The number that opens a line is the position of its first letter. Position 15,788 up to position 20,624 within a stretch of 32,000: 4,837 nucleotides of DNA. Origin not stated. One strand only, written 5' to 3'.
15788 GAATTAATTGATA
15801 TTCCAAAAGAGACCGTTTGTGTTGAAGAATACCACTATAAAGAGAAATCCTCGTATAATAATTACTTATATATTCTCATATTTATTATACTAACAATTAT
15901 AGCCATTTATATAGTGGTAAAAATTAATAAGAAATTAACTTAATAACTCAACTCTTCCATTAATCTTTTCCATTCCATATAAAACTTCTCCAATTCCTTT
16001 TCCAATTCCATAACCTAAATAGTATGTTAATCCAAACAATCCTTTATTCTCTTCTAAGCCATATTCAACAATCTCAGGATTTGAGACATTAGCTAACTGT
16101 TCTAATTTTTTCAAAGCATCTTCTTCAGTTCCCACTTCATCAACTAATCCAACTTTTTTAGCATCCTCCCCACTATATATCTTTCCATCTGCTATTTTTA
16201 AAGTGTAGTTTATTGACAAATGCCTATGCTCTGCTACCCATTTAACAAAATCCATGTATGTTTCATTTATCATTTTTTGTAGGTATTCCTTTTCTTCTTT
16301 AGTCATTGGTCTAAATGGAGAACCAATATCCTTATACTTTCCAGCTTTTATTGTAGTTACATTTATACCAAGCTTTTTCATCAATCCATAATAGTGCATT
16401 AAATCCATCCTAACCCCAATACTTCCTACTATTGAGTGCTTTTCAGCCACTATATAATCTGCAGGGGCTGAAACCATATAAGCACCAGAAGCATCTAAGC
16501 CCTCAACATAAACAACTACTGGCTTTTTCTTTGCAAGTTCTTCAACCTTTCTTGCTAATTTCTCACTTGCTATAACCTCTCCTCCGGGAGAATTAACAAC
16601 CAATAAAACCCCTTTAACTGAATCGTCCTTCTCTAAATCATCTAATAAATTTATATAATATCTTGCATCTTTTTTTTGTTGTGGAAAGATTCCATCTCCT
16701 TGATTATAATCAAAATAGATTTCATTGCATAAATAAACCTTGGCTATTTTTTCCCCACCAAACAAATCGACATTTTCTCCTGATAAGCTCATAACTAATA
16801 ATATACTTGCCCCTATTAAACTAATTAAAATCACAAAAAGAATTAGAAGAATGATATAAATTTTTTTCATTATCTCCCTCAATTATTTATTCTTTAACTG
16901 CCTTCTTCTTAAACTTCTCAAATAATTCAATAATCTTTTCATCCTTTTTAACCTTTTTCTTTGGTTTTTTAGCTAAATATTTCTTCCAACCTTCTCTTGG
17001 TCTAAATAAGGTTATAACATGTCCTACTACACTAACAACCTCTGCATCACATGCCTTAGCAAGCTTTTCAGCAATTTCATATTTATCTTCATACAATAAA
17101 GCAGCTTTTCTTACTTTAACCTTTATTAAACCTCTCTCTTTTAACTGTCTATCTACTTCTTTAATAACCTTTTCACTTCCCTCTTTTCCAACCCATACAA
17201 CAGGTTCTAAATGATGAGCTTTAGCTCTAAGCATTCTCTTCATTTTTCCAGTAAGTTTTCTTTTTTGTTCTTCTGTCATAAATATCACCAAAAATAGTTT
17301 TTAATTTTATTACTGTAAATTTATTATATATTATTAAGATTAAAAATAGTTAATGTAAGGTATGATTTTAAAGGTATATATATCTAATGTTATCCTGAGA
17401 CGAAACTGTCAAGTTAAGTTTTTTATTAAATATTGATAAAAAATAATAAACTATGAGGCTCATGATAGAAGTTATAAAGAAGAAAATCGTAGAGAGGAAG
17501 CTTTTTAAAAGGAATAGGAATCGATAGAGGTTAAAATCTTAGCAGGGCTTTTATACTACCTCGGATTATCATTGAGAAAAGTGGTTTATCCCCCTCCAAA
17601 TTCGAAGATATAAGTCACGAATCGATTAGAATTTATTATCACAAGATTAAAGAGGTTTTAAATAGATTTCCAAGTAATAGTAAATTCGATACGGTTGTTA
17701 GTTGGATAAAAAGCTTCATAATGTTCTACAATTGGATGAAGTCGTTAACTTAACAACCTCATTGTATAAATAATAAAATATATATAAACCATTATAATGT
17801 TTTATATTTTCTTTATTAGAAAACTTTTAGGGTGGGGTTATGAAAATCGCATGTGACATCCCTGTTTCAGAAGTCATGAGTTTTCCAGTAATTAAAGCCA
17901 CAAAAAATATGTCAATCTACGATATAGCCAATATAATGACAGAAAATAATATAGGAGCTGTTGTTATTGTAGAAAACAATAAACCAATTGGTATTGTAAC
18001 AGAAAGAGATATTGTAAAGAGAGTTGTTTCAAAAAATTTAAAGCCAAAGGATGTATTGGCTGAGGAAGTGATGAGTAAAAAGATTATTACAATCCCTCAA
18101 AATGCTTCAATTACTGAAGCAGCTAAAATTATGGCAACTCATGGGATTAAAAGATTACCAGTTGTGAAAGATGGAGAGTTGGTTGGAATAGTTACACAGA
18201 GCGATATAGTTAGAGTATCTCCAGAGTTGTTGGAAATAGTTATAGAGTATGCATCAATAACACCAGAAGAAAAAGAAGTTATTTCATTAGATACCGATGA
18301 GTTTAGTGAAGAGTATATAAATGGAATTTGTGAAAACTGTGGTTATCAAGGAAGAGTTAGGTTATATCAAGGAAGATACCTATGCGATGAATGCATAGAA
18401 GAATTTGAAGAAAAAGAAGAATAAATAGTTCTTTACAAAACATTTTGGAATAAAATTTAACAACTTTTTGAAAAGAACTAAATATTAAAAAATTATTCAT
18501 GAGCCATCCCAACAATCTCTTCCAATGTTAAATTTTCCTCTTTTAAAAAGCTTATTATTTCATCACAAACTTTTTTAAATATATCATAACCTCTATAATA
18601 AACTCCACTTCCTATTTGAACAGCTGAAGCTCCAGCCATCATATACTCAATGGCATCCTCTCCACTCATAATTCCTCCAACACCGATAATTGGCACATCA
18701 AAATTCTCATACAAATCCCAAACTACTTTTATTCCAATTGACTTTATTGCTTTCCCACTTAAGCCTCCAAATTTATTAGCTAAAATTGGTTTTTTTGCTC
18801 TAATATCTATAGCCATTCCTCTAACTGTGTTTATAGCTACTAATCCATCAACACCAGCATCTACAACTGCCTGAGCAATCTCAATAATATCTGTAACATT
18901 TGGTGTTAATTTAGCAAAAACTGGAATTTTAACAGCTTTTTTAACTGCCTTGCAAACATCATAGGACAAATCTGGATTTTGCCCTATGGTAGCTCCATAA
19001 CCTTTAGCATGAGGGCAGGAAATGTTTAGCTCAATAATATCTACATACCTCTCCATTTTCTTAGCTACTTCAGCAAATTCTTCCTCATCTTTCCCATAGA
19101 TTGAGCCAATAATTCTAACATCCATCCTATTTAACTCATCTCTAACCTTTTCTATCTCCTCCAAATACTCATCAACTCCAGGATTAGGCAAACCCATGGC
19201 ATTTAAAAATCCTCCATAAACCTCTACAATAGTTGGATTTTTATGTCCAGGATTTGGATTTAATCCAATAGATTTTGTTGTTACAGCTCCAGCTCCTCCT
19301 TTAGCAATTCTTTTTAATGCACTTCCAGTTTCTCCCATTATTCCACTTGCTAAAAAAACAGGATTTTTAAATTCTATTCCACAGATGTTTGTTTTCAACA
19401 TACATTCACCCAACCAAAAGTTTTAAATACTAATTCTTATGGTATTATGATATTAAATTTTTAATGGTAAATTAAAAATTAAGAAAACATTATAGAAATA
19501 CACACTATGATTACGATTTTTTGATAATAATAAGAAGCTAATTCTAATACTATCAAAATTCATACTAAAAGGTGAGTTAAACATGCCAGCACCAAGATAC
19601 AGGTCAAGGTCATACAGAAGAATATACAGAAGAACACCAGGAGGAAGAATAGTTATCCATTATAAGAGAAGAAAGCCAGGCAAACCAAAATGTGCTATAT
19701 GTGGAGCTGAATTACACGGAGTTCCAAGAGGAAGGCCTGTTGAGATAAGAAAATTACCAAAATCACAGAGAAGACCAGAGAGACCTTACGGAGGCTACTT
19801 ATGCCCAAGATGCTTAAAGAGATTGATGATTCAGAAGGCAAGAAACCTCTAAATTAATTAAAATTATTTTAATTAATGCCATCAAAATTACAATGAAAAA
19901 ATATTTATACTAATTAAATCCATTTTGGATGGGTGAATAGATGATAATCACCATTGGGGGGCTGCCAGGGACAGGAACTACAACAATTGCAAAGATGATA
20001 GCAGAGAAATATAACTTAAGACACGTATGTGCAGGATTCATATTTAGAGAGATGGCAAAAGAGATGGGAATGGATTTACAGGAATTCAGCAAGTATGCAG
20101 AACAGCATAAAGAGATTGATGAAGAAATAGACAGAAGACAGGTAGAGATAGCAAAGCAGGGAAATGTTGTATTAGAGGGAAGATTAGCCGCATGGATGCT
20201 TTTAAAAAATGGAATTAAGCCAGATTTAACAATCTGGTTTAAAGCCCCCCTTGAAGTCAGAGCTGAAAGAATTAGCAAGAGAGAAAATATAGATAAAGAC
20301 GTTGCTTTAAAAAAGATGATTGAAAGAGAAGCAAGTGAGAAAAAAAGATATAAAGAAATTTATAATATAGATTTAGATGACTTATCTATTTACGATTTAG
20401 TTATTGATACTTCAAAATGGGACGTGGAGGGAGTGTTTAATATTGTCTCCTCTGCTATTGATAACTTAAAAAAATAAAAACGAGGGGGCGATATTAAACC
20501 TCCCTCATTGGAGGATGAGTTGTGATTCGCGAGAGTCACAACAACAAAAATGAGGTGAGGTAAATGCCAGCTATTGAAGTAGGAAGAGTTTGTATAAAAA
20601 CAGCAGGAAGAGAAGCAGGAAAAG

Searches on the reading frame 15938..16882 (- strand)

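Call 87: search_protein_families(library=pfam, proteins=[window:15938-16882:-], max_evalue=0.00001)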
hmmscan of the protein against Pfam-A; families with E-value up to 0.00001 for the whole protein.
window:15938-16882:- (315 aa): 2 families
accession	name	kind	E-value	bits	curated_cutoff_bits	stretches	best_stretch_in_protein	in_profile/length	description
PF01343.23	Peptidase_S49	-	3.3e-60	202.9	24.9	1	115-266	2-153/154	Peptidase family S49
PF00574.28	CLP_protease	-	7.2e-07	29.7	20.2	0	70-141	27-96/182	Clp protease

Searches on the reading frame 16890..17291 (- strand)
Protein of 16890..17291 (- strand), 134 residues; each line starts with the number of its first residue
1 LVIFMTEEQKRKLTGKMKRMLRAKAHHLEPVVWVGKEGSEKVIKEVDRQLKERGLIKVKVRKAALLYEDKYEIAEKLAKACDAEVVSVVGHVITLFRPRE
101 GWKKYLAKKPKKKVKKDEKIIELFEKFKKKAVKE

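Call 87: search_protein_families(library=pfam, proteins=[window:16890-17291:-], max_evalue=0.00001)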
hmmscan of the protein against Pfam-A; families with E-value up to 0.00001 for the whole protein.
window:16890-17291:- (134 aa): 1 family
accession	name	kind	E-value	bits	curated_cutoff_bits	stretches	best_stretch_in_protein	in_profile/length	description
PF01985.26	CRS1_YhbY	-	5.5e-24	84.7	27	1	13-97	1-84/84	CRS1 / YhbY (CRM) domain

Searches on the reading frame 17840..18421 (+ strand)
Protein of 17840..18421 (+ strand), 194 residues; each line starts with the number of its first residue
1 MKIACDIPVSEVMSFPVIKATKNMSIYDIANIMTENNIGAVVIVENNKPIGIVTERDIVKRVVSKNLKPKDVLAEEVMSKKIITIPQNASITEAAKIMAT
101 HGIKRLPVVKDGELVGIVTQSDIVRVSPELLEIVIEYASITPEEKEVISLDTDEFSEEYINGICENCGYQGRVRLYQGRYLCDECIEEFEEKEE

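Call 87: search_protein_families(library=pfam, proteins=[window:17840-18421:+], max_evalue=0.00001)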
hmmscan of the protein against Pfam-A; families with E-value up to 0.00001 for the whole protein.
window:17840-18421:+ (194 aa): 1 family
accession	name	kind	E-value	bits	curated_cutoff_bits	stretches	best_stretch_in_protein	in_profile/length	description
PF00571.33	CBS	-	1.1e-33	115.8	24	2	75-127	2-55/57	CBS domain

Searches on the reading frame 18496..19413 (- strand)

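Call 87: search_protein_families(library=pfam, proteins=[window:18496-19413:-], max_evalue=0.00001)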
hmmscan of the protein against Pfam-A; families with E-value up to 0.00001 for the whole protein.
window:18496-19413:- (306 aa): 2 families
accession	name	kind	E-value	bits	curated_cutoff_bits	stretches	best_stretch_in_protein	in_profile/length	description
PF01180.27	DHO_dh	-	3.3e-109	365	27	1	5-290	1-291/291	Dihydroorotate dehydrogenase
PF01207.24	Dus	-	8.5e-16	58.4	20.4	1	105-273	60-219/311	Dihydrouridine synthase (Dus)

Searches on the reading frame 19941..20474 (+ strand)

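Call 87: search_protein_families(library=pfam, proteins=[window:19941-20474:+], max_evalue=0.00001)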
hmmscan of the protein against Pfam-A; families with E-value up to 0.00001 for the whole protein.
window:19941-20474:+ (178 aa): 5 families
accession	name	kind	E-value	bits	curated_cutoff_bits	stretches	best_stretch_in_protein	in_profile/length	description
PF13189.12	Cytidylate_kin2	-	2.7e-29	103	28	1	2-159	1-176/176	Cytidylate kinase-like family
PF13207.12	AAA_17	-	5.9e-19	69.1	27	1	7-117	2-125/136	AAA domain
PF13238.12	AAA_18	-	9.1e-15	55.7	29.4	1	3-128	1-120/128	AAA domain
PF02224.24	Cytidylate_kin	-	8e-12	45.8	26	1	50-173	90-209/211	Cytidylate kinase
PF00406.28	ADK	-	6.4e-07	30.1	26.8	0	7-125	3-130/151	Adenylate kinase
